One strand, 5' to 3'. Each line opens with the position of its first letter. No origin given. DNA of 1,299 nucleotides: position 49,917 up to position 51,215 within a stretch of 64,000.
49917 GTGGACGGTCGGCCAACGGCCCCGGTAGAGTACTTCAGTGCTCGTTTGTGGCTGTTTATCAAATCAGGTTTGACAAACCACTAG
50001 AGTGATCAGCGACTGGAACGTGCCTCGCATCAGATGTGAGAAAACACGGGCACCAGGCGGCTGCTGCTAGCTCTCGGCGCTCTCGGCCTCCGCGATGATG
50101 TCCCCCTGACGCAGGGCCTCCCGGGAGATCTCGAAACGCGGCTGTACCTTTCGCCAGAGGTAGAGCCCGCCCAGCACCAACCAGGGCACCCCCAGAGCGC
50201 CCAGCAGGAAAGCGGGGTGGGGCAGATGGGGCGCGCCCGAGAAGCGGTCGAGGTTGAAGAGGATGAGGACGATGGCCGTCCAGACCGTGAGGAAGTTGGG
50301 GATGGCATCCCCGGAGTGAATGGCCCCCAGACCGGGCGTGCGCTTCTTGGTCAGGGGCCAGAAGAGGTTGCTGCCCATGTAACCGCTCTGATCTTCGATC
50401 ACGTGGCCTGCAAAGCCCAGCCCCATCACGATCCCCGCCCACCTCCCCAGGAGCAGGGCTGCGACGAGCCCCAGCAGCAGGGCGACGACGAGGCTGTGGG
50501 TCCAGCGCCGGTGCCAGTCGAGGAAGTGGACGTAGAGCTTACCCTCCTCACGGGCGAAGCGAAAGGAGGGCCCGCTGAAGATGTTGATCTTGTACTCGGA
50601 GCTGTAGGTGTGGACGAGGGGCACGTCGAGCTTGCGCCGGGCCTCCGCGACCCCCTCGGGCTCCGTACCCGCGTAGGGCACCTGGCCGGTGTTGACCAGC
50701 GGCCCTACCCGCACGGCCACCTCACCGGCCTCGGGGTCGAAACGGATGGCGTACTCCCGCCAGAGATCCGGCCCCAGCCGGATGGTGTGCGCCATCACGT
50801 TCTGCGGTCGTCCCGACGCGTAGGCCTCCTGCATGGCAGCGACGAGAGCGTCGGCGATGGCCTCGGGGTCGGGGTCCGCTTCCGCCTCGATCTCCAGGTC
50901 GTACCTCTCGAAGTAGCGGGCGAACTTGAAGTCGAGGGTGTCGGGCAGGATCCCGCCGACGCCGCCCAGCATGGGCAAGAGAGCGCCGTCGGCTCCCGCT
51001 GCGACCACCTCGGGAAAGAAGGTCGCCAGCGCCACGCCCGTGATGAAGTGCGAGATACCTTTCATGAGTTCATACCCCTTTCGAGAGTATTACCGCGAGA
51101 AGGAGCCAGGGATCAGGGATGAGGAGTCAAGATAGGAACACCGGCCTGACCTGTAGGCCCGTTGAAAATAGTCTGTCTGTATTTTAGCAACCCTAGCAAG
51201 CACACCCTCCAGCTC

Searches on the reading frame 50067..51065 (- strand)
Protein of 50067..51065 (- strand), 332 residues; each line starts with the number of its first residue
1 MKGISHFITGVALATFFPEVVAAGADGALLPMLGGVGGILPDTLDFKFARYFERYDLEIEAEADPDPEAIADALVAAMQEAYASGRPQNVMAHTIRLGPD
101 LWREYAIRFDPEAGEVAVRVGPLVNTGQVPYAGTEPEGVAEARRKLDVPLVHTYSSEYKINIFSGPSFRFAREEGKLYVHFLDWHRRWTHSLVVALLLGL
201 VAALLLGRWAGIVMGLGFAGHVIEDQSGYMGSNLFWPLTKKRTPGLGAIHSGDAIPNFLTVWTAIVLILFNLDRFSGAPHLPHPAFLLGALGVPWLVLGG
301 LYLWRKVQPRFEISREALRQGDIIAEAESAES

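Call 47: find_homologous_proteins(query=window:50067-51065:-, max_evalue=1e-20)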
Query window:50067-51065:- (332 aa): 1058 proteins with E <= 1e-20 among 8000 candidates; the best 120 are listed.
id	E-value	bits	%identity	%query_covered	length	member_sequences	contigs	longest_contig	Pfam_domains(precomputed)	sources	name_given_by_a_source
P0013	6.7e-205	698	93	100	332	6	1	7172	PF04307.20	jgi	jgi:membrane-bound metal-dependent hydrolase YbcI (DUF457 family)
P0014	8.6e-172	589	79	99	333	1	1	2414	PF04307.20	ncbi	-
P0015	6.1e-171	586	76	99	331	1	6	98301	PF04307.20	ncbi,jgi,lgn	ncbi:MAG: metal-dependent hydrolase [Anaerolineae bacterium]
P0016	4.8e-170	583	77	99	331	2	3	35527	PF04307.20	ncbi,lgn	-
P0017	2.6e-169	581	78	99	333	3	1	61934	PF04307.20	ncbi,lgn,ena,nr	ncbi:MAG TPA: metal-dependent hydrolase [Thermoflexia bacterium]|nr:metal-dependent hydrolase [Therm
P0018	1.6e-168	578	77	100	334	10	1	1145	PF04307.20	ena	-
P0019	1.8e-168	578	78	99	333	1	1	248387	PF04307.20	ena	-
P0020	7.7e-168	576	75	99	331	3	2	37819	PF04307.20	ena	-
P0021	1.1e-166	572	75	99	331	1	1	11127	PF04307.20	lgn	-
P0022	3.6e-166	571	75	99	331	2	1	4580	PF04307.20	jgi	-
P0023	6.8e-166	570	75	99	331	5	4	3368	PF04307.20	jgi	jgi:membrane-bound metal-dependent hydrolase YbcI (DUF457 family)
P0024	8.7e-166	569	75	99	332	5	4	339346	PF04307.20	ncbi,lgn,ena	-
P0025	2.2e-165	568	76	99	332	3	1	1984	PF04307.20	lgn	-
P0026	9.9e-162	556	72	100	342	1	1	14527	PF04307.20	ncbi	-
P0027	1.6e-158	546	76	93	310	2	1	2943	PF04307.20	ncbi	ncbi:MAG: metal-dependent hydrolase, partial [Anaerolineae bacterium]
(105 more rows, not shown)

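Call 48: find_encoding_contigs(protein=P0013, flank=4000, max_places=2)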
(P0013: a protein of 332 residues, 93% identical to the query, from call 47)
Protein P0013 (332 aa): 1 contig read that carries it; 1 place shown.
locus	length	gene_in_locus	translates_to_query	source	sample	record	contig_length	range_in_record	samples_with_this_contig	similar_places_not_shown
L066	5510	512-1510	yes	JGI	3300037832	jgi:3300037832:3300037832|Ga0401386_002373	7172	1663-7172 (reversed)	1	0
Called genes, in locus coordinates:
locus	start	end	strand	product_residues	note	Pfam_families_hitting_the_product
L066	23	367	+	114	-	PF17126:RsmF_methylt_CI, PF13636:Methyltranf_PUA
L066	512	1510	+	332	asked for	PF04307:YdjM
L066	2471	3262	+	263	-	PF01476:LysM, PF11906:DUF3426 (faint)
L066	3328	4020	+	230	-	PF01553:Acyltransferase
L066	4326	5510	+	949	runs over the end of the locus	?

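Call 49: find_encoding_contigs(protein=P0017, flank=4000, max_places=2)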
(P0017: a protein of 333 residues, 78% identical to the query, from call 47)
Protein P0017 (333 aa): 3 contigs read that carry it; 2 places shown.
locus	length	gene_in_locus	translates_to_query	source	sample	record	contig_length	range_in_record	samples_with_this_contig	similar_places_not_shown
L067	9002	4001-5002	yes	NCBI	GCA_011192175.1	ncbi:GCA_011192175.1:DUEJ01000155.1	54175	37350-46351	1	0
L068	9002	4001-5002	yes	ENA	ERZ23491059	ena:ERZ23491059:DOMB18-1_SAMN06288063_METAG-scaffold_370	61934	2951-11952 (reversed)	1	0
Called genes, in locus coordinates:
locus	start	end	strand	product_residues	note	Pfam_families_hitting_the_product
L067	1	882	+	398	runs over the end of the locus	PF02653:BPD_transp_2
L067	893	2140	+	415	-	PF02653:BPD_transp_2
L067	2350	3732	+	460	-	PF17125:Methyltr_RsmF_N, PF01189:Methyltr_RsmB-F, PF17126:RsmF_methylt_CI, PF13636:Methyltranf_PUA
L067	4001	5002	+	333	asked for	PF04307:YdjM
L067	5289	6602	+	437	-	-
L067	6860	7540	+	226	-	PF04072:LCM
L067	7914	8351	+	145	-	-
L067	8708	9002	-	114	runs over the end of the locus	-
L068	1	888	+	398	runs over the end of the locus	PF02653:BPD_transp_2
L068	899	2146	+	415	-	PF02653:BPD_transp_2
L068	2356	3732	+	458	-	PF17125:Methyltr_RsmF_N, PF01189:Methyltr_RsmB-F, PF17126:RsmF_methylt_CI, PF13636:Methyltranf_PUA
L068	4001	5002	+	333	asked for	PF04307:YdjM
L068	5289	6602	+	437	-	-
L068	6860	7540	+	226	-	PF04072:LCM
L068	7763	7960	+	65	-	-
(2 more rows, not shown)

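Call 50: find_encoding_contigs(protein=P0015, flank=4000, max_places=2)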
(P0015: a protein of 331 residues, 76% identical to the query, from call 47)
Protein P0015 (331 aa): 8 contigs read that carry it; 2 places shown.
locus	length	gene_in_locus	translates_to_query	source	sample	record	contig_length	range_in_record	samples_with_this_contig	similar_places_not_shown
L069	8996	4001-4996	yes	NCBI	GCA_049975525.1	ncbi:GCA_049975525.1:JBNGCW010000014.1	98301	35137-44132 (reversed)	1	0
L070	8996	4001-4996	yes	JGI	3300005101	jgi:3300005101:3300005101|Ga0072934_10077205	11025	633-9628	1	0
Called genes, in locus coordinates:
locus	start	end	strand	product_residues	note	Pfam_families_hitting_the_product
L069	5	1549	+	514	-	PF00005:ABC_tran, PF13304:AAA_21 (faint), PF00005:ABC_tran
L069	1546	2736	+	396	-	PF02653:BPD_transp_2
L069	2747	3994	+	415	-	PF02653:BPD_transp_2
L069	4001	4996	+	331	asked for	PF04307:YdjM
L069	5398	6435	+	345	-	PF01476:LysM, PF11906:DUF3426 (faint)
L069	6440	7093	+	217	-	PF01553:Acyltransferase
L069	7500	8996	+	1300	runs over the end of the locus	PF04563:RNA_pol_Rpb2_1, PF04561:RNA_pol_Rpb2_2, PF04565:RNA_pol_Rpb2_3, PF10385:RNA_pol_Rpb2_45, PF00562:RNA_pol_Rpb2_6, PF04560:RNA_pol_Rpb2_7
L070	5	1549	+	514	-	PF00005:ABC_tran, PF13304:AAA_21 (faint), PF00005:ABC_tran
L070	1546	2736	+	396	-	PF02653:BPD_transp_2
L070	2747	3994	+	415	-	PF02653:BPD_transp_2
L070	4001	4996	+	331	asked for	PF04307:YdjM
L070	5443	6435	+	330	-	PF01476:LysM, PF11906:DUF3426 (faint)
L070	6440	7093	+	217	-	PF01553:Acyltransferase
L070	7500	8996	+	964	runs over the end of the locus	?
